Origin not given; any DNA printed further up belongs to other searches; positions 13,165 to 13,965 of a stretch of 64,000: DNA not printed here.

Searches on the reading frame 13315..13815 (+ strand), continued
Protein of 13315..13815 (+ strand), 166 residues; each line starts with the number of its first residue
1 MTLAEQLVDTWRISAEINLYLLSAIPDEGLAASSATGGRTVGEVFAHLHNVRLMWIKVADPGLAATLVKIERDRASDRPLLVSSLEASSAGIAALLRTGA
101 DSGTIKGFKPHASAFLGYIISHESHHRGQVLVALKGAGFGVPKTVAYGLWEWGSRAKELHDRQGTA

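Call 22: search_protein_families(library=ncbifam, proteins=[L009:12309-13052:+, L022:14883-16061:+, L009:10675-11511:-, L009:11511-12281:-, L012:13707-14261:-, L001:10501-11268:+, L009:13084-14916:-], max_evalue=0.00001)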
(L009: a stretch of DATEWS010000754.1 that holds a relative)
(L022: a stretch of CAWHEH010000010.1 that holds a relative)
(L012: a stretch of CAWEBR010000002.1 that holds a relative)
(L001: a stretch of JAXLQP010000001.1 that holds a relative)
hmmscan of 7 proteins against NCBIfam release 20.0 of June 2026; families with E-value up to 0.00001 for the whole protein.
L009:12309-13052:+ (248 aa): 3 families
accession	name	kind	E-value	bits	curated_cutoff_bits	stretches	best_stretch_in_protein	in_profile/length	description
TIGR04001.1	thiol_BshB1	equivalog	1.3e-64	218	182.5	1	8-233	2-226/226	bacillithiol biosynthesis deacetylase BshB1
TIGR04000.1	thiol_BshB2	equivalog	2.9e-12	46.7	195.25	1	10-185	3-185/217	bacillithiol biosynthesis deacetylase BshB2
TIGR03446.1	mycothiol_Mca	equivalog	4e-09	36.5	277.15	0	85-142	105-164/283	mycothiol conjugate amidase Mca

L022:14883-16061:+ (393 aa): 34 families (the best 25 are shown)
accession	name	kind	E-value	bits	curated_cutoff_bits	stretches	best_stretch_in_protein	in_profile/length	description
TIGR03999.1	thiol_BshA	equivalog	6.9e-147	489.3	273.7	1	17-388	1-374/375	N-acetyl-alpha-D-glucosaminyl L-malate synthase BshA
TIGR03088.1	stp2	hypoth_equivalog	3.4e-33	115.2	409.05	1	198-388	175-374/374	TIGR03088 family PEP-CTERM/XrtA system glycosyltransferase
NF041876.1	EPS_EpsE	equivalog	2.6e-30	105.9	400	1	84-373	97-382/389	exopolysaccharide biosynthesis GT4 family glycosyltransferase EpsE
TIGR02149.1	glgA_Coryne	subfamily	1e-25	90.7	302.4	1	153-388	138-391/391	glycogen synthase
NF047684.1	TeichurnBiosyTuaC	equivalog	9e-25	87.4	550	1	96-385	104-387/391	teichuronic acid biosynthesis protein TuaC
TIGR03449.1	mycothiol_MshA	equivalog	2.5e-24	86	462.5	1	209-368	217-385/406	D-inositol-3-phosphate glycosyltransferase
NF038229.1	Glyco4_Geo_Pelo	equivalog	2.6e-24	85.9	400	1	122-388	73-337/338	GPMC system family 4 glycosyltransferase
TIGR04063.1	stp3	hypoth_equivalog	1.4e-22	80.1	442.05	1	157-388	155-396/397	TIGR04063 family PEP-CTERM/XrtA system glycosyltransferase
NF012028.0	PRK15484.1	subfamily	9.8e-21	74.3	618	1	166-381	146-372/380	lipopolysaccharide N-acetylglucosaminyltransferase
NF038298.1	EPS_HpsO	equivalog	9.4e-19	67.4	575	1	154-387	141-387/388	hormogonium polysaccharide biosynthesis glycosyltransferase HpsO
NF053787.1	GlcN_PG_synth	equivalog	2.3e-18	66.2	480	1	241-388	223-360/361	N-acetylglucosaminyl phosphatidylglycerol synthase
TIGR04157.1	glyco_rSAM_CFB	subfamily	2.9e-17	62.8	400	1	159-384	169-406/406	TIGR04157 family glycosyltransferase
TIGR04047.1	MSMEG_0565_glyc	hypoth_equivalog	4.2e-17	62.3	259.85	1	29-385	12-372/373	MSMEG_0565 family glycosyltransferase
NF038255.1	exopoly_VpsD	equivalog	1.3e-15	57.1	300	1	159-388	156-380/381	VpsD family glycosyltransferase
NF038295.1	EPS_HpsP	equivalog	3.6e-15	55.8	550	1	179-387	175-387/388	hormogonium polysaccharide biosynthesis glycosyltransferase HpsP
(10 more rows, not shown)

L009:10675-11511:- (279 aa): 1 family
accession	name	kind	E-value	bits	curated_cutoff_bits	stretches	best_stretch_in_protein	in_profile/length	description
NF003842.0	PRK05421.1-4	equivalog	3.1e-12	46.4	144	1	29-276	23-256/259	endonuclease/exonuclease/phosphatase family protein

L009:11511-12281:- (257 aa): 13 families
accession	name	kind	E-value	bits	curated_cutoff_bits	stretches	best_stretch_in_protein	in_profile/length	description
TIGR02651.1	RNase_Z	equivalog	2.4e-37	128.6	292.95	2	2-159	1-152/302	ribonuclease Z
NF000801.0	PRK00055.1-3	equivalog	2.3e-36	125.4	252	2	1-159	2-157/307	ribonuclease Z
NF041851.1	cyc_nuc_deg_phdiest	equivalog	1.9e-25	89.7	400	1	1-253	1-252/253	cyclic nucleotide-degrading phosphodiesterase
NF000800.0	PRK00055.1-1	equivalog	2.2e-16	59.8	398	1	1-158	1-154/305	ribonuclease Z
NF041257.1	GntH_guanitoxin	equivalog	4.3e-16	58.7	333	1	1-97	13-109/374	guanitoxin biosynthesis MBL fold metallo-hydrolase GntH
NF002558.0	PRK02126.1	subfamily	1.6e-13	50.4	315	1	30-103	29-92/345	ribonuclease Z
NF000806.0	PRK00055.2-4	equivalog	1.8e-13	50.4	363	1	2-106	3-106/280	ribonuclease Z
NF000805.0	PRK00055.2-3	equivalog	4.6e-13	49.1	416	1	159-253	200-299/307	ribonuclease Z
TIGR02649.1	true_RNase_BN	exception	7.3e-13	48.2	563.7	1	6-158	5-153/304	ribonuclease BN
NF002553.0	PRK02113.1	equivalog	5.8e-11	42.3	386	1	13-252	29-250/252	MBL fold metallo-hydrolase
NF038231.1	MBL_Geo_Pelo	equivalog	3.6e-09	36.6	360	0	13-69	28-82/250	GPMC system MBL fold metallohydrolase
TIGR03307.1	PhnP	equivalog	5.5e-09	35.7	272.25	1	17-242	35-240/249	phosphonate metabolism protein PhnP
NF000804.0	PRK00055.2-1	equivalog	7e-08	31.9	402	0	2-75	5-78/306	ribonuclease Z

L012:13707-14261:- (185 aa): 1 family
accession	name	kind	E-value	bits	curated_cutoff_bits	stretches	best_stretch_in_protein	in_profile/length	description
TIGR02000.1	NifU_proper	equivalog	1.7e-11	44.1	273.3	1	98-185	205-290/290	Fe-S cluster assembly protein NifU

L001:10501-11268:+ (256 aa): 4 families
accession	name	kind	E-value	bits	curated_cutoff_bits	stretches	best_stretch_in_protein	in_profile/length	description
TIGR00861.1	MIP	subfamily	5.9e-68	229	171.25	1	12-245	1-224/224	MIP family channel protein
NF043012.1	LacAcidTportLarD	equivalog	6.5e-35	120.7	390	1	9-247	3-233/237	D/L-lactic acid transporter LarD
NF003838.0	PRK05420.1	equivalog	4.8e-28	98.2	256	1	8-249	3-227/231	aquaporin Z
NF045553.1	AquGlycerPorinGla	equivalog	1.5e-26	93.3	400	2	10-116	9-117/290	aquaglyceroporin Gla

L009:13084-14916:- (611 aa): 0 families

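Call 23: predict_structure(alignment_id=A1)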
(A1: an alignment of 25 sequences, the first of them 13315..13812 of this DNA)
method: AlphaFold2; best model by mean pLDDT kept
length: 166 residues; sequences in the alignment: 25
mean_pLDDT: 88.5   pTM: 0.85
mean pLDDT of the five models: 88.5, 87.2, 86.7, 85.9, 85.8
residues with pLDDT >= 90: 119; 70-90: 24; 50-70: 19; < 50: 4
segments of 3 or more residues with pLDDT < 50: none
pLDDT, mean of each block of 10 residues (from residue 1): 94 92 93 90 98 97 96 97 98 96 89 96 93 90 64 54 52
secondary structure, 60 per line:
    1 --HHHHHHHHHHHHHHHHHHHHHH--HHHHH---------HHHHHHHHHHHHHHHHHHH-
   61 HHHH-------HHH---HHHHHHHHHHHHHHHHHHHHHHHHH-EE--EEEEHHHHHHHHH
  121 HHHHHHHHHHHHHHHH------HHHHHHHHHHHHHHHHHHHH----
elements in order: H3-24 H27-31 H41-59 H61-64 H78-102 E108-111 H112-136 H143-162

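Call 26: fold_search(model_id=the predicted structure, library=pdb)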
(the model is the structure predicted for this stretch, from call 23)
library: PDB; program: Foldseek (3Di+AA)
matches with E <= 10: 119; with E <= 0.001: 1
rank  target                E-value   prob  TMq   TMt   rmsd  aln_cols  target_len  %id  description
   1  6iz2_B                7.7e-04  1.00  0.58  0.65   4.7       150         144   22  Crystal structure of DinB/YfiT protein DR0053 from D. radiodurans R1 (released 2019-05-15)
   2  6iz2_A                1.2e-03  1.00  0.59  0.66   4.5       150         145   21  Crystal structure of DinB/YfiT protein DR0053 from D. radiodurans R1 (released 2019-05-15)
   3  3di5                  2.0e-03  1.00  0.58  0.63   4.2       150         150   25  Crystal structure of a dinb-like protein (bce_4655) from bacillus cereus atcc 10987 at 2.01 A resolution (released 2008-08-19)
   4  2f22_B                2.5e-03  1.00  0.53  0.60   5.2       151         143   22  CRYSTAL STRUCTURE OF A PUTATIVE DNA DAMAGE-INDUCABLE (DINB) PROTEIN (BH3987) FROM BACILLUS HALODURANS AT 1.42 A RESOLU (released 2005-12-20)
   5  3gor_D                6.1e-03  1.00  0.61  0.66   4.6       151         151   19  Crystal structure of putative metal-dependent hydrolase APC36150 (released 2009-05-19)
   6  3gor_C                6.1e-03  1.00  0.61  0.65   4.6       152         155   20  Crystal structure of putative metal-dependent hydrolase APC36150 (released 2009-05-19)
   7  2p1a_A                8.8e-03  1.00  0.53  0.61   5.2       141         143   13  Crystal structure of a putative metal-binding protein (bce_2162) from bacillus cereus atcc 10987 at 2.10 A resolution (released 2007-03-20)
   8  2qe9_A                9.3e-03  1.00  0.61  0.61   5.4       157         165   15  Crystal structure of a putative metal-dependent hydrolase (yiza, bsu10800) from bacillus subtilis at 1.90 A resolution (released 2007-07-10)
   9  3gor_A                9.8e-03  1.00  0.61  0.64   4.6       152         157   20  Crystal structure of putative metal-dependent hydrolase APC36150 (released 2009-05-19)
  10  2qe9_B                1.1e-02  1.00  0.60  0.61   4.7       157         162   14  Crystal structure of a putative metal-dependent hydrolase (yiza, bsu10800) from bacillus subtilis at 1.90 A resolution (released 2007-07-10)
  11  3dka_B                1.1e-02  1.00  0.59  0.66   4.0       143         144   19  Crystal structure of a dinb-like protein (yjoa, bsu12410) from bacillus subtilis at 2.30 A resolution (released 2008-08-19)
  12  2f22_A                1.6e-02  1.00  0.56  0.64   4.9       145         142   22  CRYSTAL STRUCTURE OF A PUTATIVE DNA DAMAGE-INDUCABLE (DINB) PROTEIN (BH3987) FROM BACILLUS HALODURANS AT 1.42 A RESOLU (released 2005-12-20)
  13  2hkv                  2.4e-02  1.00  0.60  0.66   4.4       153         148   22  CRYSTAL STRUCTURE OF A PUTATIVE MEMBER OF THE DINB FAMILY (EXIG_1237) FROM EXIGUOBACTERIUM SIBIRICUM 255-15 AT 1.70 A RE (released 2006-08-15)
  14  2ou6                  3.7e-02  0.99  0.48  0.45   6.4       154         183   17  Crystal structure of a putative metalloenzyme of the duf664 family (dr_1065) from deinococcus radiodurans at 1.80 A reso (released 2007-02-20)
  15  2rd9_A                4.8e-02  0.96  0.47  0.42   9.9       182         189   14  Crystal structure of a putative yfit-like metal-dependent hydrolase (bh0186) from bacillus halodurans c-125 at 2.30 A  (released 2007-10-09)
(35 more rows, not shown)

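Call 45: search_solved_structures(query=A1, max_evalue=10, show_alignments=4)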
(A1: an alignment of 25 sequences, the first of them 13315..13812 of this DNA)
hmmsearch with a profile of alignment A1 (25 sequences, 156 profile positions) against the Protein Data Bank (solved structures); distinct sequences matched with E-value up to 10: 16.
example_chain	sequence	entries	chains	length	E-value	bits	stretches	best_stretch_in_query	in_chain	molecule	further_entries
3di5_A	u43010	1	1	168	6e-05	26.7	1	9-143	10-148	DinB-like Protein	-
2f22_A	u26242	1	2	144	0.00012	25.7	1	64-145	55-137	BH3987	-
3dka_A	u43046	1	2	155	0.007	20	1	5-140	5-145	DinB-like Protein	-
6iz2_A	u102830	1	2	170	0.0071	19.9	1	7-139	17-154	DinB/YfiT family protein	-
3gor_A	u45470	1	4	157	0.0083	19.7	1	69-140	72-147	Putative metal-dependent hydrolase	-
6tda_L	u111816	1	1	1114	0.017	18.7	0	13-103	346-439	Chromatin structure-remodeling complex protein RSC8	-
7rqg_A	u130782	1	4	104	0.098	16.2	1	24-90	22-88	Non-structural protein 3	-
3obv_E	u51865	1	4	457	0.39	14.3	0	40-90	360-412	Protein diaphanous homolog 1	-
3o4x_E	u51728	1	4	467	0.42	14.2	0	40-90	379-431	Protein diaphanous homolog 1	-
8ilc_A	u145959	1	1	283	0.58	13.7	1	24-82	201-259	Papain-like protease nsp3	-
8f2e_A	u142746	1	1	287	0.6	13.7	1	24-82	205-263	Papain-like protease nsp3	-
1v9d_A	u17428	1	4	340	0.66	13.5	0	40-86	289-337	Diaphanous protein homolog 1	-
9b27_G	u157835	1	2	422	0.68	13.5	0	40-87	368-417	Protein diaphanous homolog 1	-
2p1a_A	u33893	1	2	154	0.74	13.4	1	23-136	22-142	Hypothetical protein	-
6z1p_Bi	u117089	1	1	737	1.2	12.7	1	63-130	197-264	Ribosomal protein S9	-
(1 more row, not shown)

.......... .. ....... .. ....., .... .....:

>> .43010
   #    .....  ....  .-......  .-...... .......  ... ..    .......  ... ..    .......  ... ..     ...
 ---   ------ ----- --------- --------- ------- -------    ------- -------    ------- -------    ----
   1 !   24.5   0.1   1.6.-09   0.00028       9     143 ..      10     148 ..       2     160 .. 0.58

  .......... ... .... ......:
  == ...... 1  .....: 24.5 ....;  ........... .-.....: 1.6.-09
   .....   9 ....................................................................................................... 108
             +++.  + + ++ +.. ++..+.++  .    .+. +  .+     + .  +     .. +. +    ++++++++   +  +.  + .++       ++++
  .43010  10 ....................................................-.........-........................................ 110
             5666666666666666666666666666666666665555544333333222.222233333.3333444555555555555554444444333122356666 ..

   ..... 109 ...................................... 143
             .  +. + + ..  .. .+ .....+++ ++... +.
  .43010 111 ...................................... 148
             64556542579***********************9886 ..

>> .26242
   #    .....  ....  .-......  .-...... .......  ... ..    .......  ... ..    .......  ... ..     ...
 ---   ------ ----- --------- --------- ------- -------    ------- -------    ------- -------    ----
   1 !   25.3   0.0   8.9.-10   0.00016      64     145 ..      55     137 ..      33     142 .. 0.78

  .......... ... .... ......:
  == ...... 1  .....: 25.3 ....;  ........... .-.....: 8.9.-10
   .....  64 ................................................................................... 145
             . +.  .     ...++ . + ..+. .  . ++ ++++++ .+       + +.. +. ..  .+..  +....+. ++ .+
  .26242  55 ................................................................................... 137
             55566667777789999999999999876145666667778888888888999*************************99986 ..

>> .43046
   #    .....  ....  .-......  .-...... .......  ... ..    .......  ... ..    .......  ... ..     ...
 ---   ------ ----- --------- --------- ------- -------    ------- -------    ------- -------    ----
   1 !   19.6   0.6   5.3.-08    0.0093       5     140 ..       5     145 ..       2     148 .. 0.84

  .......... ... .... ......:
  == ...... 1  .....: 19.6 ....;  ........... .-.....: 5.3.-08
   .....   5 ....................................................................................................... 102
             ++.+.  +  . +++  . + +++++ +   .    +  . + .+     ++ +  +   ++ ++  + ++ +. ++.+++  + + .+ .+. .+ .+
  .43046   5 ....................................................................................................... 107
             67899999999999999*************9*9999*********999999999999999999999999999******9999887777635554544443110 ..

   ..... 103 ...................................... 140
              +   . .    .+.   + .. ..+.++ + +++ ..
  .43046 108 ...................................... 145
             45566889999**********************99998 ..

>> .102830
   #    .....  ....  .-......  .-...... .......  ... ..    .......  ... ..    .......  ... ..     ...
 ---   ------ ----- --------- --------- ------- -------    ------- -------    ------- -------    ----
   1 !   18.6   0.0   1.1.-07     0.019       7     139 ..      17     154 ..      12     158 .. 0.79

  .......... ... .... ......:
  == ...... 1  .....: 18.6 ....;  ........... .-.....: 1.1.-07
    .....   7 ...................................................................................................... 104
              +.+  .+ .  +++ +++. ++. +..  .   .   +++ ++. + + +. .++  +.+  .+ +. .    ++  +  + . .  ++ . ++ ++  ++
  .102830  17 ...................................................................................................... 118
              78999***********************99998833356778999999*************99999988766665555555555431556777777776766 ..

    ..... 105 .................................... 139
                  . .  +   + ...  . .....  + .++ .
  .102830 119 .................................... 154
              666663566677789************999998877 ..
